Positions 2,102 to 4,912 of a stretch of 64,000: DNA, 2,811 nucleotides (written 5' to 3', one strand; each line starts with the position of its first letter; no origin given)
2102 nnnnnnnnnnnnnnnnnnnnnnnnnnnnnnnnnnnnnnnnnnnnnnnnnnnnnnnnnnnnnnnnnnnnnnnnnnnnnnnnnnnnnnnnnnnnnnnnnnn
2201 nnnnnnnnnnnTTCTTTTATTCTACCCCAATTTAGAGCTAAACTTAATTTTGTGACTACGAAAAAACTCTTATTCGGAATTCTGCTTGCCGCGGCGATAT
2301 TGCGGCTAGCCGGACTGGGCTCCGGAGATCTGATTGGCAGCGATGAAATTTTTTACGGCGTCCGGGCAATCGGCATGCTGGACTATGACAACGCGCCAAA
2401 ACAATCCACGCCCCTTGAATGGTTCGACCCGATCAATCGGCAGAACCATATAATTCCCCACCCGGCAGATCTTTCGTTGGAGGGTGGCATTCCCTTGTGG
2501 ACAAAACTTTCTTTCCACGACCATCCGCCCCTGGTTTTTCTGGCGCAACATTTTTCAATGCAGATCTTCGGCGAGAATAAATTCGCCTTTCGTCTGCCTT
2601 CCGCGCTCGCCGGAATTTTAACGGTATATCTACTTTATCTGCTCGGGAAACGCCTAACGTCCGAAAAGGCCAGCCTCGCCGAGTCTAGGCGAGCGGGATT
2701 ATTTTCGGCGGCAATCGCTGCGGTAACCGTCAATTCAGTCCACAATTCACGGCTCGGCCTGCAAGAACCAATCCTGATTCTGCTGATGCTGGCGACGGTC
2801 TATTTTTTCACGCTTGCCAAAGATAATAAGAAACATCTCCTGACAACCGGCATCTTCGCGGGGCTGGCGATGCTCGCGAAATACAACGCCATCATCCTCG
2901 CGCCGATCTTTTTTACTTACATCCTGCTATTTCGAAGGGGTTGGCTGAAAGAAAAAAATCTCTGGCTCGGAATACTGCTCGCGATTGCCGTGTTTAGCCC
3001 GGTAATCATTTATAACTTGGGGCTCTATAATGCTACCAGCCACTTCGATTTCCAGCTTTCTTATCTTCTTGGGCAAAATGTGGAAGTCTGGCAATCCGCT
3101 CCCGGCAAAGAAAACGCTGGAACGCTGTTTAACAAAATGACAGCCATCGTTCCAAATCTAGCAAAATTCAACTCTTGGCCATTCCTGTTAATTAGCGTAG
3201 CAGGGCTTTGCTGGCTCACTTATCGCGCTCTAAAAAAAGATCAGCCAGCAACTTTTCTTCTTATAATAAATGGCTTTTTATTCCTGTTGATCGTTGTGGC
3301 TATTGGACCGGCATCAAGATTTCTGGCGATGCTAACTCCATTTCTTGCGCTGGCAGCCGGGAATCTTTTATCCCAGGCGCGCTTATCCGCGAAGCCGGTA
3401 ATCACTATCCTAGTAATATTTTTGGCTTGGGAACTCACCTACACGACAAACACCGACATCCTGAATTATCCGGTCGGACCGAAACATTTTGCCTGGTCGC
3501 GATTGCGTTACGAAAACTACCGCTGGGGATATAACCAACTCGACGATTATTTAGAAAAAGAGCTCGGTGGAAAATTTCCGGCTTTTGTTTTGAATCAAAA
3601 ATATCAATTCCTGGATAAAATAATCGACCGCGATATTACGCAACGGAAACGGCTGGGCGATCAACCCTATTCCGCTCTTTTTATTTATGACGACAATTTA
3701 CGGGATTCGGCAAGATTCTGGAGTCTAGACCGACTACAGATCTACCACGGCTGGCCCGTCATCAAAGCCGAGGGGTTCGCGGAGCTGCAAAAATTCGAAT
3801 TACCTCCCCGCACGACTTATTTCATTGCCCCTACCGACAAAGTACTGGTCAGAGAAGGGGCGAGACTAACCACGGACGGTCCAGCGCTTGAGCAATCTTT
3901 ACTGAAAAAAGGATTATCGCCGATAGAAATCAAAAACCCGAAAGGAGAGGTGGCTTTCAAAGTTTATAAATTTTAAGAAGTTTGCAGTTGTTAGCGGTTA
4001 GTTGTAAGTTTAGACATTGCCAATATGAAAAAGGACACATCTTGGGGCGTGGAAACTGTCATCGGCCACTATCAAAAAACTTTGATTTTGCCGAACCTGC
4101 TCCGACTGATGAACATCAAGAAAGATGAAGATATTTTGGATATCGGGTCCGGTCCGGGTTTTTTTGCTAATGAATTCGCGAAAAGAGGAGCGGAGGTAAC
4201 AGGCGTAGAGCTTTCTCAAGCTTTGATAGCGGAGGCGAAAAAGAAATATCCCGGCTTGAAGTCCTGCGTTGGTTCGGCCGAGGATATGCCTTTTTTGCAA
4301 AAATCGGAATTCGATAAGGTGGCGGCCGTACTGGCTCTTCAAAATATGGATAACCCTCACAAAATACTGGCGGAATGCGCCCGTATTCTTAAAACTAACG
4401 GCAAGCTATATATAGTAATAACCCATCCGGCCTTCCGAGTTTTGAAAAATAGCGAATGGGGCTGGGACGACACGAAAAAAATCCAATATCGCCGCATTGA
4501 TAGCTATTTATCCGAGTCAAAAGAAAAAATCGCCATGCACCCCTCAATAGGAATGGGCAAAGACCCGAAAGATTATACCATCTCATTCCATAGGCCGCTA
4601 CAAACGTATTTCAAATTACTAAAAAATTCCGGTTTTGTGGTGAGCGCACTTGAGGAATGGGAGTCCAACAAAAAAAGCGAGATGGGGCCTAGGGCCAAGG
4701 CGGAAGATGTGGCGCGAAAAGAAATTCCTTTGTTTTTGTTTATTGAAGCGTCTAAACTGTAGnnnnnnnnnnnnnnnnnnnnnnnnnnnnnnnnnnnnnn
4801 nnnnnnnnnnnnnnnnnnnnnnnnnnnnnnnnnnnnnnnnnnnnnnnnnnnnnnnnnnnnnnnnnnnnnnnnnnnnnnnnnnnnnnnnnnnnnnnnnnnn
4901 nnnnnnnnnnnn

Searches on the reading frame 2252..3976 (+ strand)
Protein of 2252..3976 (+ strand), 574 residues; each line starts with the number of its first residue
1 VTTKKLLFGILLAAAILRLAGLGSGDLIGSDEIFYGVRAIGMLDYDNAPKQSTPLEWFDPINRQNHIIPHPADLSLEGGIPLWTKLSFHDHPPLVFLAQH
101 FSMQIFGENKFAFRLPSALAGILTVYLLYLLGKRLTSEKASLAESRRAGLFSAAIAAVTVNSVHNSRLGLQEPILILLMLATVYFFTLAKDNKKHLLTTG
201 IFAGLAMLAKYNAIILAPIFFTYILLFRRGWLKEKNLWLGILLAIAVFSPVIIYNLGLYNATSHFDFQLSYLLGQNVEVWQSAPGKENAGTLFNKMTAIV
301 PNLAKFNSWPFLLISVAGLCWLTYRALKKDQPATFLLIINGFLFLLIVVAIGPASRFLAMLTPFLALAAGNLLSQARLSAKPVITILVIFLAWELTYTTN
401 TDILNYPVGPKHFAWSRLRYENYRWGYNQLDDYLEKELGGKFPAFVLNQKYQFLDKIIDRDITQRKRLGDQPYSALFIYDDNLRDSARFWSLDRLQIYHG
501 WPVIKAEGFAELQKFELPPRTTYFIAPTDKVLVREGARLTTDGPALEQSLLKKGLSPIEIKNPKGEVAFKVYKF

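Call 76: search_protein_families(library=pfam, proteins=[window:2252-3976:+], max_evalue=0.001)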
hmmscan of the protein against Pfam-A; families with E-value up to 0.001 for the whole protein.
window:2252-3976:+ (574 aa): 2 families
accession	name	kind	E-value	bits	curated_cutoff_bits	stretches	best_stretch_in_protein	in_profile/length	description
PF13231.12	PMT_2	-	2.7e-32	112.6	26.1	1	90-254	1-160/160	Dolichyl-phosphate-mannose-protein mannosyltransferase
PF02366.24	PMT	-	1e-13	51.9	22.7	1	105-254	76-233/245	Dolichyl-phosphate-mannose-protein mannosyltransferase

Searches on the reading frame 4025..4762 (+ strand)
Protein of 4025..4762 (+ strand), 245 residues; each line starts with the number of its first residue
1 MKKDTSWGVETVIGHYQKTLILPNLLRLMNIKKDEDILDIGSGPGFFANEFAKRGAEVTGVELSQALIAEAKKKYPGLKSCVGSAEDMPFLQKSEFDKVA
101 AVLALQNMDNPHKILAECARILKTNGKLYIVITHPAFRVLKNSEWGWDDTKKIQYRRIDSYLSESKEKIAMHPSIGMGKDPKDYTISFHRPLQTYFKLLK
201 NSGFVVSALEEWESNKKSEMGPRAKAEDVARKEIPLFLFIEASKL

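Call 76: search_protein_families(library=pfam, proteins=[window:4025-4762:+], max_evalue=0.001)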
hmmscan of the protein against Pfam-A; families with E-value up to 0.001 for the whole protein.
window:4025-4762:+ (245 aa): 11 families
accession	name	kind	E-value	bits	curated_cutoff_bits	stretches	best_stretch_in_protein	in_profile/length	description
PF08241.18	Methyltransf_11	-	1.4e-21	77.4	21.2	1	38-130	1-95/95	Methyltransferase domain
PF13649.12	Methyltransf_25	-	2.3e-17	63.9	27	1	37-126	1-97/97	Methyltransferase domain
PF13847.12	Methyltransf_31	-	7.8e-14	52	27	1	31-130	1-109/145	Methyltransferase domain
PF13489.12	Methyltransf_23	-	7.6e-13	49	27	1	15-157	3-146/164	Methyltransferase domain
PF08242.18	Methyltransf_12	-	1.2e-11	45.6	30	1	38-128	1-98/98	Methyltransferase domain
PF01209.24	Ubie_methyltran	-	1.1e-07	31.9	20.1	1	25-133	39-154/233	ubiE/COQ5 methyltransferase family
PF00398.26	RrnaAD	-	1e-06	28.5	24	1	24-74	21-71/263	Ribosomal RNA adenine dimethylase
PF07021.18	MetW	-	1.9e-06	28.1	21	1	31-137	11-112/193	Methionine biosynthesis protein MetW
PF05175.20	MTS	-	4.8e-05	23.5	23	1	25-134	23-142/170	Methyltransferase small domain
PF05219.18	DREV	-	0.00012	21.8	26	1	31-142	92-198/265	DREV methyltransferase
PF02353.26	CMAS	-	0.00049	19.9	27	1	25-129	54-163/273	Mycolic acid cyclopropane synthetase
